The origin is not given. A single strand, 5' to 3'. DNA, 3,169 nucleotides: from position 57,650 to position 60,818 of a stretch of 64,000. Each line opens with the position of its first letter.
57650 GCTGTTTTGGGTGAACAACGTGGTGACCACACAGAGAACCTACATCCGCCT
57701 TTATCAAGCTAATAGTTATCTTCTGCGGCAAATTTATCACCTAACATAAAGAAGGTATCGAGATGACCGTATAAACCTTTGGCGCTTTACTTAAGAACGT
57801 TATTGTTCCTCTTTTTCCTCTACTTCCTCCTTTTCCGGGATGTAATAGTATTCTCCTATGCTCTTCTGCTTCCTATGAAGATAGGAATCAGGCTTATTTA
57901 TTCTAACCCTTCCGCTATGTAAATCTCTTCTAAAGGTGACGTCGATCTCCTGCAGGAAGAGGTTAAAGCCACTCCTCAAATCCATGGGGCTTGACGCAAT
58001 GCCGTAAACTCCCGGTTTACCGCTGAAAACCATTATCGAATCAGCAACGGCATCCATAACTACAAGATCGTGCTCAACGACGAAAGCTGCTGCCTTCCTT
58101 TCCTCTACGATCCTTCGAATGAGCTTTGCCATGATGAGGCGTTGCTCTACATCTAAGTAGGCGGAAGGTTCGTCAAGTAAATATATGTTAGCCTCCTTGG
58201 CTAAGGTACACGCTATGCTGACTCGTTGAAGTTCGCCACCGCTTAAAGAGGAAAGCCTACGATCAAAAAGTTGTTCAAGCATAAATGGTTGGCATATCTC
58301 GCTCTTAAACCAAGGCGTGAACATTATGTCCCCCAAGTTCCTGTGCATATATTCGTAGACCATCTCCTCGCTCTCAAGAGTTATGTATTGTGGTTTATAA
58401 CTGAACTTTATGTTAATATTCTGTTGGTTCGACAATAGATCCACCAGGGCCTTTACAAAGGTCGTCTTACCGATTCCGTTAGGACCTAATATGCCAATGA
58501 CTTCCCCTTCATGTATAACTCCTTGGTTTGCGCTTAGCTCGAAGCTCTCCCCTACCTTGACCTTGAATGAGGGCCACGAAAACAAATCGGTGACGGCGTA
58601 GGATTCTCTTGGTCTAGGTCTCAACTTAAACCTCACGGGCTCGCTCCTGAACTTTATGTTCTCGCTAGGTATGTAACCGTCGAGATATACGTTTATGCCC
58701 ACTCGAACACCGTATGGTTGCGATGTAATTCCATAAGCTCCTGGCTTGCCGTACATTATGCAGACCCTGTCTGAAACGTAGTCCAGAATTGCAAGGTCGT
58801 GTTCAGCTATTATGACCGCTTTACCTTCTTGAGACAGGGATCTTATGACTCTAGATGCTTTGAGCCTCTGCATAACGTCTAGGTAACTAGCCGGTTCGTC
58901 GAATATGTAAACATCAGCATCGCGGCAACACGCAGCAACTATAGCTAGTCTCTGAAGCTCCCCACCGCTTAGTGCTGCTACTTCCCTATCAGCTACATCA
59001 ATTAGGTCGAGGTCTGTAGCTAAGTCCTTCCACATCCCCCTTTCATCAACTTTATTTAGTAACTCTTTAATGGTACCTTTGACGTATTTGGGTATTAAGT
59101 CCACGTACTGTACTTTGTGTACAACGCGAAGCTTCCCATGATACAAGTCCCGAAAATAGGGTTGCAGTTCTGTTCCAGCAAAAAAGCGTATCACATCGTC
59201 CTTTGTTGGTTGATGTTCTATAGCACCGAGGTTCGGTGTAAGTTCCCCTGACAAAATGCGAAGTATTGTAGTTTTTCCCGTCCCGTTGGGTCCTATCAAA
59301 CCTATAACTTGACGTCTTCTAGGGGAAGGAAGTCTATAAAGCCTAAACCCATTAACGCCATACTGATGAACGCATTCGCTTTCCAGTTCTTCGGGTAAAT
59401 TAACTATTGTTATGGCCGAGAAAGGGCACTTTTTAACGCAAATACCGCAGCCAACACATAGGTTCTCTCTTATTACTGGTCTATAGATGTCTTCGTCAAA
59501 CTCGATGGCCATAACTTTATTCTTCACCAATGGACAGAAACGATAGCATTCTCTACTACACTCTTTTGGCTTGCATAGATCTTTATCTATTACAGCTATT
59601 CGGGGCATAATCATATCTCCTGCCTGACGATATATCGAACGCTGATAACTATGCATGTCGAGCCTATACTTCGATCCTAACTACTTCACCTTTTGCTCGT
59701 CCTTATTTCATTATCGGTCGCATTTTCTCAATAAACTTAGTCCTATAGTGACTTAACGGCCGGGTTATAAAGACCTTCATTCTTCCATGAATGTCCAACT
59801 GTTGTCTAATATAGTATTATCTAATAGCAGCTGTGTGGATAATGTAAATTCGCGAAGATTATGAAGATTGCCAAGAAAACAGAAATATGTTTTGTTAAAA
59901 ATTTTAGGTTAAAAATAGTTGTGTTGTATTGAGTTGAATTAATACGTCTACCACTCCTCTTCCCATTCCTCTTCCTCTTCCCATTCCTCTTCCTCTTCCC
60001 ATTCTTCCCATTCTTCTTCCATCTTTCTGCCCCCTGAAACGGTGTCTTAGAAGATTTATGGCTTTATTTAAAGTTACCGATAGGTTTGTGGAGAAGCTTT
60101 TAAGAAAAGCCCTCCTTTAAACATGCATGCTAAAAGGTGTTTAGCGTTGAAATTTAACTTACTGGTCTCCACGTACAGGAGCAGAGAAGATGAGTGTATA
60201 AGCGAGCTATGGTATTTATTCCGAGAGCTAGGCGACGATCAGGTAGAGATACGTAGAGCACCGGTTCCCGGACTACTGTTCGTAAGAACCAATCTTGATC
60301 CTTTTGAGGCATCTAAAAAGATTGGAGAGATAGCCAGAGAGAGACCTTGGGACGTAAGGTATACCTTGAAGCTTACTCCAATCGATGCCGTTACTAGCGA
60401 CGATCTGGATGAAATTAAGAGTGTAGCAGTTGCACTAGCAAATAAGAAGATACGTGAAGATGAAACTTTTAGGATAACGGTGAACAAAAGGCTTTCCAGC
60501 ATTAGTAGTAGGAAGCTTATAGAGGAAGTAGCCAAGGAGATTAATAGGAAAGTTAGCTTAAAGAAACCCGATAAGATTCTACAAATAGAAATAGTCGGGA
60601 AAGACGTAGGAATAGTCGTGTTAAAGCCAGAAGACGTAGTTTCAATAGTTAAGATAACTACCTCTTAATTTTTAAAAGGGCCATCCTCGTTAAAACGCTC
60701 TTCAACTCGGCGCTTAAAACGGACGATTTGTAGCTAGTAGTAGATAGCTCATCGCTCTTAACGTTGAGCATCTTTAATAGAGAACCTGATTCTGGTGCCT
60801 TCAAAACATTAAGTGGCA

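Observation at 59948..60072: Self-standing gene for a 24-aa peptide made only of Glu and Trp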

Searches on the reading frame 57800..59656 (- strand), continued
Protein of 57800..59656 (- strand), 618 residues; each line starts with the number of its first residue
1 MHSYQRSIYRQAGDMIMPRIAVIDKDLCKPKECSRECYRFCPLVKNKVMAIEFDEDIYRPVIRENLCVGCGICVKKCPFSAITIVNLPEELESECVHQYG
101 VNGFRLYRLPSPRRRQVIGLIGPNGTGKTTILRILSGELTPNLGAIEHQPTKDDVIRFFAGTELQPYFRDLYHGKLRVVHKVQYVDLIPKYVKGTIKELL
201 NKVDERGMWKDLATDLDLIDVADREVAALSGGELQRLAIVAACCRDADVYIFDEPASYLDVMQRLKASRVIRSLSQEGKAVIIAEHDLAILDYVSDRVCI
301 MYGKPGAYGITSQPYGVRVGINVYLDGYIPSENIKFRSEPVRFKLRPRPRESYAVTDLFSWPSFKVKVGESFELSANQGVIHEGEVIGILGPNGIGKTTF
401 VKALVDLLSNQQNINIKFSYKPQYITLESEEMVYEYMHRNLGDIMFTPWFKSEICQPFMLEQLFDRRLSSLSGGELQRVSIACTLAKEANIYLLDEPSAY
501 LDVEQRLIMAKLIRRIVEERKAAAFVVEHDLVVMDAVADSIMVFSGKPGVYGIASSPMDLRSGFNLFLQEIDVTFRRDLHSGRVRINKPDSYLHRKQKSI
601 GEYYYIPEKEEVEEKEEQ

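Call 21: find_encoding_contigs(protein=P0061, flank=3000, max_places=1)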
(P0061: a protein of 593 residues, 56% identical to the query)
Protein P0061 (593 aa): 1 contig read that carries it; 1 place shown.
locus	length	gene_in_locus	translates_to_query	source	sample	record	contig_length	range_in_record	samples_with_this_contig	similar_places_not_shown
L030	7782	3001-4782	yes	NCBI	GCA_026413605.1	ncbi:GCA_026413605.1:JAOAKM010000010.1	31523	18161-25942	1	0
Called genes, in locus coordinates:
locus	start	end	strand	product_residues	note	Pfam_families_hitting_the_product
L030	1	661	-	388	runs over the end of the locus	PF04055:Radical_SAM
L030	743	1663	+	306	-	PF02597:ThiS, PF09138:Urm1 (weak), PF00156:Pribosyltran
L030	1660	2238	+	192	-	PF08617:CGI-121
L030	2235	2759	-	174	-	PF02926:THUMP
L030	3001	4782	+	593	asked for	PF04068:Fer4_RLI, PF13237:Fer4_10 (faint), PF00037:Fer4, PF12837:Fer4_6 (weak), PF00005:ABC_tran, PF02463:SMC_N (faint), PF00004:AAA (faint), PF00005:ABC_tran, +1 more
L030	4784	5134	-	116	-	-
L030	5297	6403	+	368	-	PF01950:FBPase_3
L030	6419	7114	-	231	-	PF00121:TIM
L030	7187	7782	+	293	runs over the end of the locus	PF01937:ARMT1-like_dom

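Call 38: find_encoding_contigs(protein=P0037, flank=10000, max_places=1)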
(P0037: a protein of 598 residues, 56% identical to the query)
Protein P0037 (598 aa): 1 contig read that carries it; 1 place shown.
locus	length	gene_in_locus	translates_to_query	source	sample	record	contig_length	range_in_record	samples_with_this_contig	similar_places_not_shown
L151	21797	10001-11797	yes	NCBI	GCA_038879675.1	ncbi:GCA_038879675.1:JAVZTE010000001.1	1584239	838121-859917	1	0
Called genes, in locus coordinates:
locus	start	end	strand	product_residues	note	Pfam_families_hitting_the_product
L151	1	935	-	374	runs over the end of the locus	PF04055:Radical_SAM (weak)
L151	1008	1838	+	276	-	-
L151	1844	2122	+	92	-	PF09138:Urm1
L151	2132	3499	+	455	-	PF02629:CoA_binding, PF13380:CoA_binding_2, PF13607:Succ_CoA_lig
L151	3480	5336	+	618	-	PF01855:POR_N, PF12837:Fer4_6 (faint), PF02775:TPP_enzyme_C, PF12797:Fer4_2 (faint), PF00037:Fer4 (weak)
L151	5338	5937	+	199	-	PF01558:POR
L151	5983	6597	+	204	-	PF00156:Pribosyltran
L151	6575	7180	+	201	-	PF08617:CGI-121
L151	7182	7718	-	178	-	PF02926:THUMP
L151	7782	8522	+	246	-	PF00005:ABC_tran, PF13304:AAA_21 (faint)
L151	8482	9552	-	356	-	PF01078:Mg_chelatase (faint), PF20030:bpMoxR (faint), PF07728:AAA_5 (faint), PF17863:AAA_lid_2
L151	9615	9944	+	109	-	PF02150:Zn_ribbon_RPB9 (weak)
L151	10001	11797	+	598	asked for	PF04068:Fer4_RLI, PF00037:Fer4 (weak), PF02463:SMC_N (faint), PF13175:AAA_15 (faint), PF00005:ABC_tran, PF13304:AAA_21 (faint), PF00005:ABC_tran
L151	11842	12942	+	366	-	PF01950:FBPase_3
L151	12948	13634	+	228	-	PF00121:TIM, PF05690:ThiG (weak)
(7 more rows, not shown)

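Call 39: find_encoding_contigs(protein=P0055, flank=10000, max_places=1)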
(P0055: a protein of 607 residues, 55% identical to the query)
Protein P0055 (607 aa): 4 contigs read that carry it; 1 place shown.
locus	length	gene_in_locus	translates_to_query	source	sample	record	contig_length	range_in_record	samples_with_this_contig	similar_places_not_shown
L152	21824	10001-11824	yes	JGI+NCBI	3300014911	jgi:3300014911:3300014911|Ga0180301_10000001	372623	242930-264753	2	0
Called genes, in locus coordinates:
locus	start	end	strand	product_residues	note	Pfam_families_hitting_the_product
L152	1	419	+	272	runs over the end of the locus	PF00590:TP_methylase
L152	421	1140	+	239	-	PF04010:DUF357, PF01467:CTP_transf_like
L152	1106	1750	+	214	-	PF01997:Translin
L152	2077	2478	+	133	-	PF04493:Endonuclease_5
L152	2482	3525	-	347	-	PF04055:Radical_SAM, PF08608:Wyosine_form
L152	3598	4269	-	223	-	PF00227:Proteasome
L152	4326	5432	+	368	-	PF17835:NOG1_N, PF03193:RsgA_GTPase (faint), PF01926:MMR_HSR1, PF02421:FeoB_N, PF09439:SRPRB (weak), PF00009:GTP_EFTU (weak), PF06858:NOG1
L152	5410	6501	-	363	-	PF01137:RTC, PF05189:RTC_insert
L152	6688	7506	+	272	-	PF01887:SAM_HAT_N, PF20257:SAM_HAT_C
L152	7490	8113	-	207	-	PF01035:DNA_binding_1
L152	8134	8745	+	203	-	PF08617:CGI-121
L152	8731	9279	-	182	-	PF02926:THUMP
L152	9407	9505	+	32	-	-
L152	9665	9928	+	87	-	-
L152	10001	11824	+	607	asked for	PF04068:Fer4_RLI, PF14697:Fer4_21 (weak), PF00037:Fer4 (weak), PF00005:ABC_tran, PF02463:SMC_N (faint), PF13175:AAA_15 (faint), PF13304:AAA_21 (weak), PF00005:ABC_tran, +3 more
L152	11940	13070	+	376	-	PF01950:FBPase_3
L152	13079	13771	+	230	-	PF00121:TIM, PF00218:IGPS (faint), PF05690:ThiG (weak), PF01070:FMN_dh (faint)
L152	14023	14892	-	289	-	PF04055:Radical_SAM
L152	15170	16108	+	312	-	PF12802:MarR_2, PF12840:HTH_20, PF13404:HTH_AsnC-type (weak), PF13412:HTH_24, PF13463:HTH_27 (weak), PF24034:DUF7343, PF01022:HTH_5, PF09339:HTH_IclR (weak), +3 more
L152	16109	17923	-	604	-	-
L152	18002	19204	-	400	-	PF04894:Nre_N, PF04895:Nre_C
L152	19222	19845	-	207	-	PF01902:Diphthami_syn_2_N, PF28410:Diphthami_syn_2_C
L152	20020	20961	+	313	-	-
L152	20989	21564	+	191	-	-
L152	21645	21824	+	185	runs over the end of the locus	-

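Call 40: find_encoding_contigs(protein=P0089, flank=10000, max_places=1)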
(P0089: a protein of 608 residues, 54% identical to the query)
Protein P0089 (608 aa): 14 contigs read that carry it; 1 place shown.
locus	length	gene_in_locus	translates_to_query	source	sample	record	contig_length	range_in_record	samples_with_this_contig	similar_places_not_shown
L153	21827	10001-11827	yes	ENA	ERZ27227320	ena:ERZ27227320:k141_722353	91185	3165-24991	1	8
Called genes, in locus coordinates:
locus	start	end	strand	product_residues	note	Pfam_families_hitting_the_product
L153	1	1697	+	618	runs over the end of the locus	PF02730:AFOR_N, PF01314:AFOR_C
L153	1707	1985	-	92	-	PF01776:Ribosomal_L22e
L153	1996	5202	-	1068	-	PF00133:tRNA-synt_1, PF09334:tRNA-synt_1g, PF01406:tRNA-synt_1e, PF08264:Anticodon_1, PF19302:DUF5915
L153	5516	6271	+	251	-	PF01812:5-FTHF_cyc-lig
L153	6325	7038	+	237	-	-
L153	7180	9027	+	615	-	PF09843:DUF2070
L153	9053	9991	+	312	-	PF01112:Asparaginase_2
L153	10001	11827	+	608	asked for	PF04068:Fer4_RLI, PF12837:Fer4_6 (faint), PF14697:Fer4_21 (weak), PF25160:LdpA_Fe-S-bd (weak), PF00037:Fer4 (weak), PF00005:ABC_tran, PF02463:SMC_N (faint), PF00005:ABC_tran, +3 more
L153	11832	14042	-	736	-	PF00009:GTP_EFTU, PF03144:GTP_EFTU_D2 (weak), PF14492:EFG_III, PF03764:EFG_IV, PF00679:EFG_C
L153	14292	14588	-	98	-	-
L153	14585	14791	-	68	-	-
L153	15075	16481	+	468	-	-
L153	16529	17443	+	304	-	PF00557:Peptidase_M24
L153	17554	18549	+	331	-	PF08271:Zn_Ribbon_TF, PF00382:TFIIB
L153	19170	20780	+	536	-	PF02310:B12-binding, PF04055:Radical_SAM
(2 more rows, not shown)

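Call 53: search_protein_families(library=pfam, max_evalue=0.01, proteins=[L152:9665-9928:+])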
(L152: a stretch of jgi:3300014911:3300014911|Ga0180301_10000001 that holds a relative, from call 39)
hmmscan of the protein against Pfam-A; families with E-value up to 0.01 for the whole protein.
L152:9665-9928:+ (87 aa): 0 families

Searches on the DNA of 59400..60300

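Call 46: search_rna_families(source=window, start=59400, end=60300, threshold=evalue, max_evalue=1)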
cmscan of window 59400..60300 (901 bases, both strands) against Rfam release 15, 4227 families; matches with E-value up to 1: 0.
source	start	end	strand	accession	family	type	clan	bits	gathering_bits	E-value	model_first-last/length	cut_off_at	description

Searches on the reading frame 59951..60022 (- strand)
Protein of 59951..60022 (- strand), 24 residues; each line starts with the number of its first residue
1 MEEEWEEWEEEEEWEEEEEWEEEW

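Call 33: list_cluster_members(proteins=[window:59951-60022:-, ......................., L026:1994-2080:+, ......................, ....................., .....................])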
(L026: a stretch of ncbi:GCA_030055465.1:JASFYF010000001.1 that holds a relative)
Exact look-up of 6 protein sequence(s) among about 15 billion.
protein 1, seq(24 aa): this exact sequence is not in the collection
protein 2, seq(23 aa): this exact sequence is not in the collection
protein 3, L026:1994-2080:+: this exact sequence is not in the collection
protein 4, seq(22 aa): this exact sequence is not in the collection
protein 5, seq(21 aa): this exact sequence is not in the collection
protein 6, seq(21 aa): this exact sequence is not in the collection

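Call 64: search_protein_families(library=pfam, max_evalue=10, proteins=[window:59951-60022:-])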
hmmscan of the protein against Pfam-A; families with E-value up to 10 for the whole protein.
seq(24 aa): 0 families

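Call 65: search_protein_families(library=ncbifam, max_evalue=10, proteins=[window:59951-60022:-])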
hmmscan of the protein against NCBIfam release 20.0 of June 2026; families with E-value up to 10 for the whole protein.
seq(24 aa): 0 families

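Call 66: search_solved_structures(query=window:59951-60022:-, max_evalue=10)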
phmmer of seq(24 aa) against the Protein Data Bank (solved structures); distinct sequences matched with E-value up to 10: 0.

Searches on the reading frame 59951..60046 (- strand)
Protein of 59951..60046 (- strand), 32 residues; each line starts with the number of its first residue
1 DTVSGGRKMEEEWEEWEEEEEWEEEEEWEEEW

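Call 52: search_protein_representatives(protein=window:59951-60046:-)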
Query: 32 residues. Proteins with E-value up to 0.001 (for the whole library): 0; up to 1e-10: 0; up to 1e-30: 0. The best 0 are listed.

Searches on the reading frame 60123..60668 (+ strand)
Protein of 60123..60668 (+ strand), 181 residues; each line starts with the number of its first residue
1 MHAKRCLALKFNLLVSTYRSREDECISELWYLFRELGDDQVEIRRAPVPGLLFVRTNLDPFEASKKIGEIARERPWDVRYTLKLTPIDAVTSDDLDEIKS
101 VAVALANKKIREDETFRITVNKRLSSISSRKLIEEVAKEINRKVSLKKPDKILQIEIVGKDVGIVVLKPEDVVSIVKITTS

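Call 7: search_protein_families(library=pfam, proteins=[window:60123-60668:+])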
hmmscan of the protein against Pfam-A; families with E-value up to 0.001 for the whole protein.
window:60123-60668:+ (181 aa): 1 family
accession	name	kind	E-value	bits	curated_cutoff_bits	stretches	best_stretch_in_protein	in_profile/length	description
PF02926.22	THUMP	-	1.4e-09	38.7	20.6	1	94-166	3-83/84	THUMP domain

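Call 61: search_protein_families(library=ncbifam, max_evalue=0.001, proteins=[window:60123-60668:+])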
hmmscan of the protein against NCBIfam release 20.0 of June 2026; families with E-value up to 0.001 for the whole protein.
window:60123-60668:+ (181 aa): 0 families
